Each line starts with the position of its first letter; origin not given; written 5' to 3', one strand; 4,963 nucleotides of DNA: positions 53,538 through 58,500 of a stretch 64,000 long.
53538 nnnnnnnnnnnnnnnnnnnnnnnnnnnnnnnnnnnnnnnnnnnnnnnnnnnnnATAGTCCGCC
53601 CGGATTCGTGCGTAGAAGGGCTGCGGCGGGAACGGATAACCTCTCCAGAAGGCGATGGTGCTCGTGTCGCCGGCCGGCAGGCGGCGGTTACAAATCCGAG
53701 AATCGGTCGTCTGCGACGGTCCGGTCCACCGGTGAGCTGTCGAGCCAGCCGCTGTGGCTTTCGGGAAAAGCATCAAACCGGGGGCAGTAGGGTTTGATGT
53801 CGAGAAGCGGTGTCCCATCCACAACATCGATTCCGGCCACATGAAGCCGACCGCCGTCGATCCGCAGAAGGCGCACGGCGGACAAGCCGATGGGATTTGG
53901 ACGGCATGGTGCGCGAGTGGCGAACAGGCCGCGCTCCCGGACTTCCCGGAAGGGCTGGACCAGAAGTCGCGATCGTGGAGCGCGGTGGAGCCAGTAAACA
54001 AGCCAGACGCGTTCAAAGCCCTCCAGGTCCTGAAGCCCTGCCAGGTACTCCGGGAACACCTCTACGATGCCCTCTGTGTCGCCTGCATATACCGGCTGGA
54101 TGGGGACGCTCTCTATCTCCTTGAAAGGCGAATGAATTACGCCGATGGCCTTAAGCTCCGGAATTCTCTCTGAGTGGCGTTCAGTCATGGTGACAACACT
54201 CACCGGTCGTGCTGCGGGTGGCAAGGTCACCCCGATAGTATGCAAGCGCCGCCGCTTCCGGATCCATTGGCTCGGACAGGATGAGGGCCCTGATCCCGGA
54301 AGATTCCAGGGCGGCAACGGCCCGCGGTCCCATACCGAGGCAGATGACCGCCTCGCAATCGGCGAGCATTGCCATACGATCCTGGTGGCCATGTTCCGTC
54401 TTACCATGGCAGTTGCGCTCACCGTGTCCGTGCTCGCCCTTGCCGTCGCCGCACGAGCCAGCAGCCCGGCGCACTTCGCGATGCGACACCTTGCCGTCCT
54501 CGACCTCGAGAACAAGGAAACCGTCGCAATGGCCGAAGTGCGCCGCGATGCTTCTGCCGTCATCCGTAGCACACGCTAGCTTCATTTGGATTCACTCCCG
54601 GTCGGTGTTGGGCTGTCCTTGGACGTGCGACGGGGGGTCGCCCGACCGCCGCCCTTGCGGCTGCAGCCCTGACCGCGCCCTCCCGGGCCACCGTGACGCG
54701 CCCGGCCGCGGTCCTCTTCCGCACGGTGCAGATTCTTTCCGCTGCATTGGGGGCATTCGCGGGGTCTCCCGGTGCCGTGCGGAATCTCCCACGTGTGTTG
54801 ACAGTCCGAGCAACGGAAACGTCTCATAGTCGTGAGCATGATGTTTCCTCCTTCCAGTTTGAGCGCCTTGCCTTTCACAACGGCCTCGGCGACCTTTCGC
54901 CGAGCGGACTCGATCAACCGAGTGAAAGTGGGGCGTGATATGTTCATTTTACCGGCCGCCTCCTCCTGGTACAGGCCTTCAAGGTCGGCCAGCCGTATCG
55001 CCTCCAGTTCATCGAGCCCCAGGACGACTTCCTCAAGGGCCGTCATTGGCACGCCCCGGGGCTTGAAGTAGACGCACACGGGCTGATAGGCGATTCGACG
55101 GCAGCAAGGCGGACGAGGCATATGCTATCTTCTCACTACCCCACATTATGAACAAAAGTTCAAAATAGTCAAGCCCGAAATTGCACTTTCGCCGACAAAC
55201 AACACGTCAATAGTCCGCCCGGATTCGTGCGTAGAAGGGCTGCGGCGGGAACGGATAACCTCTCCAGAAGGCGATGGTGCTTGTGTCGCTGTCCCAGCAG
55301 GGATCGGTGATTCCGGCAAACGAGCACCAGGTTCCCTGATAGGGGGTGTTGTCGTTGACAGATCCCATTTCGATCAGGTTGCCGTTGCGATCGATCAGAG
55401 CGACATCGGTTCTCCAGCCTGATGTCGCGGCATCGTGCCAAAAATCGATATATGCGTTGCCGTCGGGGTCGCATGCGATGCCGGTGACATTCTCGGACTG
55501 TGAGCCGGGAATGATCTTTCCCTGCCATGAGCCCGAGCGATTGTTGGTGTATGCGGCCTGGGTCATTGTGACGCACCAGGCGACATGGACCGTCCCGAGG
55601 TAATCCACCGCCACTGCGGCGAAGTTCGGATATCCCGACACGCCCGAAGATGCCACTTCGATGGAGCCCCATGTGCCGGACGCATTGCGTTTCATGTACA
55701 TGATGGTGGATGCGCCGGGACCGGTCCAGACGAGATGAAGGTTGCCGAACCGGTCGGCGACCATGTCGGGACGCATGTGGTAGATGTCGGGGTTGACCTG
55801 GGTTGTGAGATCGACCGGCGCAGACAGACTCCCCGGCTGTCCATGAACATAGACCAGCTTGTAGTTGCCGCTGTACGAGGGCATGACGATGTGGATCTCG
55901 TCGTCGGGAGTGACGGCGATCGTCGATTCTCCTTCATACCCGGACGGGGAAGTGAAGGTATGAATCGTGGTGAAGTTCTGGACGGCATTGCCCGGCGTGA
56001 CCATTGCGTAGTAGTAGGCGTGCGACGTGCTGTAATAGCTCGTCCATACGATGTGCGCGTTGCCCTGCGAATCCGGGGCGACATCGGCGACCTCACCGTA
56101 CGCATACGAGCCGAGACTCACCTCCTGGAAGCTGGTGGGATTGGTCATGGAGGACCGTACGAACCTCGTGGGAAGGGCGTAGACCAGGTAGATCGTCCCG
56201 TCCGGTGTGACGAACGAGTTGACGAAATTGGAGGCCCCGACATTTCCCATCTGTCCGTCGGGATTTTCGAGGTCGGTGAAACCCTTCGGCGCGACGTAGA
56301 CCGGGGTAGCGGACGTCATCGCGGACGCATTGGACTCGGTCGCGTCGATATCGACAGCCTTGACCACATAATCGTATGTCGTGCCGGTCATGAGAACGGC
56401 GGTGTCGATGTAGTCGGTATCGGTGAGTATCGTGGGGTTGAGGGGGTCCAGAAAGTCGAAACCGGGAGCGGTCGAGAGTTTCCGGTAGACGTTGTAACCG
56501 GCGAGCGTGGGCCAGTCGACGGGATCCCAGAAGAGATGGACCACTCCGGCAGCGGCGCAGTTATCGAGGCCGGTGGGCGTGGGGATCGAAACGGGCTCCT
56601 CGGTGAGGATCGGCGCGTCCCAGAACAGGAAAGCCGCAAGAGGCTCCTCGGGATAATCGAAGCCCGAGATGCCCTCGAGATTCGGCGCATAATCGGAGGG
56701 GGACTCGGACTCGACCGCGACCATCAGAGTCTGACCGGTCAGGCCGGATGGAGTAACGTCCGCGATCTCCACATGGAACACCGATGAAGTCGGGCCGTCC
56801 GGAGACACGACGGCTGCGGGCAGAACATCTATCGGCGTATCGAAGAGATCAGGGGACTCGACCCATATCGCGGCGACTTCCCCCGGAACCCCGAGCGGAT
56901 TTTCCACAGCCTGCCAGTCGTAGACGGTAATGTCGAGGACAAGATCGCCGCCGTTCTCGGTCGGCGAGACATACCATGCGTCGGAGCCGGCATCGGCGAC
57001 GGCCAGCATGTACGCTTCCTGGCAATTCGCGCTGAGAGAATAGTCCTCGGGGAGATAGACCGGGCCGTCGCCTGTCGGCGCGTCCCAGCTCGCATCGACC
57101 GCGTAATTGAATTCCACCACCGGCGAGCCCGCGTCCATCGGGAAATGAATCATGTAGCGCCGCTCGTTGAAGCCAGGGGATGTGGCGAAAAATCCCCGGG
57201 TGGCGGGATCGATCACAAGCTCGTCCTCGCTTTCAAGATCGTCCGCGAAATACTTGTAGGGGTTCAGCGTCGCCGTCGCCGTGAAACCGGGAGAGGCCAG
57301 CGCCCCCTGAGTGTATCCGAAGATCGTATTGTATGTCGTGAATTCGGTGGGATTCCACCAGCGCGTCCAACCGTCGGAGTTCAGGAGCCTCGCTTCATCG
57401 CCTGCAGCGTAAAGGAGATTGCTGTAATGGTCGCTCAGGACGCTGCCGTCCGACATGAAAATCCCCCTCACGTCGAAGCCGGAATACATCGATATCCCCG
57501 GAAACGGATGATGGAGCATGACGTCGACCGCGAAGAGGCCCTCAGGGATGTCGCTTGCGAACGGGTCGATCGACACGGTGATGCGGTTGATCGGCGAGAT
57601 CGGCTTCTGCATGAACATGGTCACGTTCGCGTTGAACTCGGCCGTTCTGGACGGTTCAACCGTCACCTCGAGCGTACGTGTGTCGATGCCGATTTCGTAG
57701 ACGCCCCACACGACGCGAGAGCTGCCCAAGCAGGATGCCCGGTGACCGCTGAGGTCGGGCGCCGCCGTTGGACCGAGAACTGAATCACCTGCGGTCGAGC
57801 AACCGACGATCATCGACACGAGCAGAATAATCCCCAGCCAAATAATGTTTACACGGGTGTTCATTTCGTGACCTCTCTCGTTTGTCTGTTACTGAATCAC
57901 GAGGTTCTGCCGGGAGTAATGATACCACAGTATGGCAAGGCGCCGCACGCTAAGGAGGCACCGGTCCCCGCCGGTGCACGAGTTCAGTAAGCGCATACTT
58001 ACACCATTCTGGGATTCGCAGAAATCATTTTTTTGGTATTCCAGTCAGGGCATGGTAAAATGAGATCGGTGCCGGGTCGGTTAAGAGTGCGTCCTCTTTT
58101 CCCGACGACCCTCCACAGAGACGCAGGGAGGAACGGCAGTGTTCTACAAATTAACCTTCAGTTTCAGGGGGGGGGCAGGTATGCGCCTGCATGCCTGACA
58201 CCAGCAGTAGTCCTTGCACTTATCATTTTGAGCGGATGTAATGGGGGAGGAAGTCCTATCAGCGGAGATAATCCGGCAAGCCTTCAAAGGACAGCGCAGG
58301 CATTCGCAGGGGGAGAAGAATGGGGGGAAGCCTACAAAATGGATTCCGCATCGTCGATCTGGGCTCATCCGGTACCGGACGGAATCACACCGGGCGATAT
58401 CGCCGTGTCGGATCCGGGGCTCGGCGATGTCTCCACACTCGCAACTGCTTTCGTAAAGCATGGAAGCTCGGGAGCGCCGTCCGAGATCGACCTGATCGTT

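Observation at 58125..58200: G9 homopolymer in the 5' end of a lipoprotein gene decouples the strong RBS/GTG start from the long ORF: candidate phase-variation switch or homopolymer sequencing error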

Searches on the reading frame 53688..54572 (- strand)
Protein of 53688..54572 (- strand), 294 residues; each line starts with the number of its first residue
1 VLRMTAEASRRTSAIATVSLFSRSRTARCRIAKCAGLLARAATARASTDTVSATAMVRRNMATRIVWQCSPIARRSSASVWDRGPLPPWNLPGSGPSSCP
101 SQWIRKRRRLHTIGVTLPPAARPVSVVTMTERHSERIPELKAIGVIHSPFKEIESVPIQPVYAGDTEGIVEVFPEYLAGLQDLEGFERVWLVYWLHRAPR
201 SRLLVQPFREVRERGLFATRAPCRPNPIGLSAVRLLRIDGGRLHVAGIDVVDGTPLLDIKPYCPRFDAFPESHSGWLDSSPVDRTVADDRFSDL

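Call 5: search_protein_families(library=pfam, proteins=[window:53688-54572:-], max_evalue=0.01)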
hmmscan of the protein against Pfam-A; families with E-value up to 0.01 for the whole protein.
window:53688-54572:- (294 aa): 1 family
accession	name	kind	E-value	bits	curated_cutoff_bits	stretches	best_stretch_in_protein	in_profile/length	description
PF01980.22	TrmO_N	-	1e-38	132.5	26.8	1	156-267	2-116/116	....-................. O N-terminal domain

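Call 6: search_protein_families(library=ncbifam, proteins=[window:53688-54572:-], max_evalue=0.01)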
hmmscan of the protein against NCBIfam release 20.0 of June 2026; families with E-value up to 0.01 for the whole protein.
window:53688-54572:- (294 aa): 1 family
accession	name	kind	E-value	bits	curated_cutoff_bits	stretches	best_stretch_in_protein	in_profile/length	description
TIGR00104.1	tRNA_TsaA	equivalog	5.7e-41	140.1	93.25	1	139-271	5-140/143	tRNA (N6-threonylcarbamoyladenosine(37)-N6)-methyltransferase TrmO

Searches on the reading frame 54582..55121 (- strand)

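Call 5: search_protein_families(library=pfam, proteins=[window:54582-55121:-], max_evalue=0.01)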
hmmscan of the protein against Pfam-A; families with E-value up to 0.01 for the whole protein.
window:54582-55121:- (179 aa): 7 families
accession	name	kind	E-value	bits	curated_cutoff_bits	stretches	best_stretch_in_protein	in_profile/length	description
PF02001.22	DUF134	-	1.3e-24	87.1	27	1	3-94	6-95/98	Protein of unknown function DUF134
PF09723.15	Zn_ribbon_8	-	0.0001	22.6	34.4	1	102-133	6-39/41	Zinc ribbon domain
PF01155.25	HypA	-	0.00039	20.8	28.9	1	76-132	46-98/112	Hydrogenase/urease nickel incorporation, metallochaperone, hypA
PF08281.18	Sigma70_r4_2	-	0.0013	18.8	25.7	1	40-76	17-53/54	Sigma-70, region 4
PF14319.11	Zn_Tnp_IS91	-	0.0014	19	26.3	1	100-132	37-68/90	Transposase zinc-binding domain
PF07638.17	Sigma70_ECF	-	0.0014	19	21.1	1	36-80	138-182/185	ECF sigma factor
PF13384.12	HTH_23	-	0.003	17.8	24.6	1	39-71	8-39/50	Homeodomain-like domain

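Call 6: search_protein_families(library=ncbifam, proteins=[window:54582-55121:-], max_evalue=0.01)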
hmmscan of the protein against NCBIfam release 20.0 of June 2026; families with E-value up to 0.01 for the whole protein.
window:54582-55121:- (179 aa): 7 families
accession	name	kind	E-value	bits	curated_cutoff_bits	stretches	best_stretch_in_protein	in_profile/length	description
NF003257.0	PRK04217.1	equivalog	2.1e-17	63.2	115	1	8-93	16-103/110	hypothetical protein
TIGR02605.1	CxxC_CxxC_SSSS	subfamily_domain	0.00068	19.7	31.3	1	102-134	6-40/52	FmdB family zinc ribbon protein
NF045720.1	rubredox_RCKP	subfamily_domain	0.00089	18.8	45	1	99-130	1-29/34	RCKP-type rubredoxin-like domain-containing protein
TIGR02937.1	sigma70-ECF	superfamily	0.00099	18.8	42.9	1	34-80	118-164/165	sigma-70 family RNA polymerase sigma factor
NF053881.1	TransRegDeoRBac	equivalog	0.0025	17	420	1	39-76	10-47/311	DNA-binding transcriptional repressor DeoR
TIGR02959.1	SigZ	equivalog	0.0031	17.4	168.65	1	37-89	104-156/170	RNA polymerase sigma factor SigZ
NF007215.0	PRK09637.1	equivalog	0.0098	15.9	212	0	38-107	111-181/181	RNA polymerase sigma factor SigZ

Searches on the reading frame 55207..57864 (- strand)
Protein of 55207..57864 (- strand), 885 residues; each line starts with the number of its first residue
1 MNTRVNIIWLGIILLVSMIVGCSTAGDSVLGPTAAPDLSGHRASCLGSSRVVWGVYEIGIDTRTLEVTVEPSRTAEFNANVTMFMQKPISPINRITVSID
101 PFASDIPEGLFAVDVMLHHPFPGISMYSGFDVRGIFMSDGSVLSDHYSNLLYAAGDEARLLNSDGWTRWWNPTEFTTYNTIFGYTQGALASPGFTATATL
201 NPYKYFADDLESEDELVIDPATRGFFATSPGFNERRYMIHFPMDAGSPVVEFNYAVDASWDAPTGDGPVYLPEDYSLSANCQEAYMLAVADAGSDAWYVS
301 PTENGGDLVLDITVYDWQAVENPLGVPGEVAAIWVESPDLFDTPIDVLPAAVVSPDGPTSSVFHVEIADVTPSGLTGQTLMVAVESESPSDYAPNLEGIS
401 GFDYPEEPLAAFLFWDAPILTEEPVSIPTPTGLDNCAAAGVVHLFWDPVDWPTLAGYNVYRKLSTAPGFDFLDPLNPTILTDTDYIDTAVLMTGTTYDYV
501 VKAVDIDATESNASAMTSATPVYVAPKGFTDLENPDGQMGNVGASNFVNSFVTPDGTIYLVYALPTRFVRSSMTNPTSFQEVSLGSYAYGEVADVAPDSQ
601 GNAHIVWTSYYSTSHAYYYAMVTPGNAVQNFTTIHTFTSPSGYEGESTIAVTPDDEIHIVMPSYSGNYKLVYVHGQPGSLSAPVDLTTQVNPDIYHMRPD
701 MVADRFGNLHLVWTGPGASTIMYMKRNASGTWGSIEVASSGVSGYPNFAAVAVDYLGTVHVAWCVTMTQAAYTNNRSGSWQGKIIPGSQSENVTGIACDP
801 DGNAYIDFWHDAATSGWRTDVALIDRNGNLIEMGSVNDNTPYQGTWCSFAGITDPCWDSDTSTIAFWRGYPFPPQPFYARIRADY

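Call 5: search_protein_families(library=pfam, proteins=[window:55207-57864:-], max_evalue=0.01)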
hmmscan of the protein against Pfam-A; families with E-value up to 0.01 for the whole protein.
window:55207-57864:- (885 aa): 0 families

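Call 6: search_protein_families(library=ncbifam, proteins=[window:55207-57864:-], max_evalue=0.01)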
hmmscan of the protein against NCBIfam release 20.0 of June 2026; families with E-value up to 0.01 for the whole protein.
window:55207-57864:- (885 aa): 1 family
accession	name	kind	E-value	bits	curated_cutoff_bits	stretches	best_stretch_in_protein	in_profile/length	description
NF053835.1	PDIAV_lipo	equivalog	2.4e-08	33.8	90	1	569-722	68-229/458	PDIAV motif-containing lipoprotein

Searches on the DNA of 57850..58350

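Call 39: search_rna_families(source=window, start=57850, end=58350, threshold=evalue, max_evalue=1)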
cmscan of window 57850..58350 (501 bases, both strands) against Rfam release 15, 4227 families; matches with E-value up to 1: 0.
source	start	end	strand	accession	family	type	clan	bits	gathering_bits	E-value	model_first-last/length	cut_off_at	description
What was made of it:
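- On Programmed ribosomal frameshift site: No known RNA element was found (call 39).
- No downstream stimulatory structure or Rfam element was found (call 39).
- Tried and rejected: An Rfam scan of 57850-58350 at E <= 1 gave nothing (call 39).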
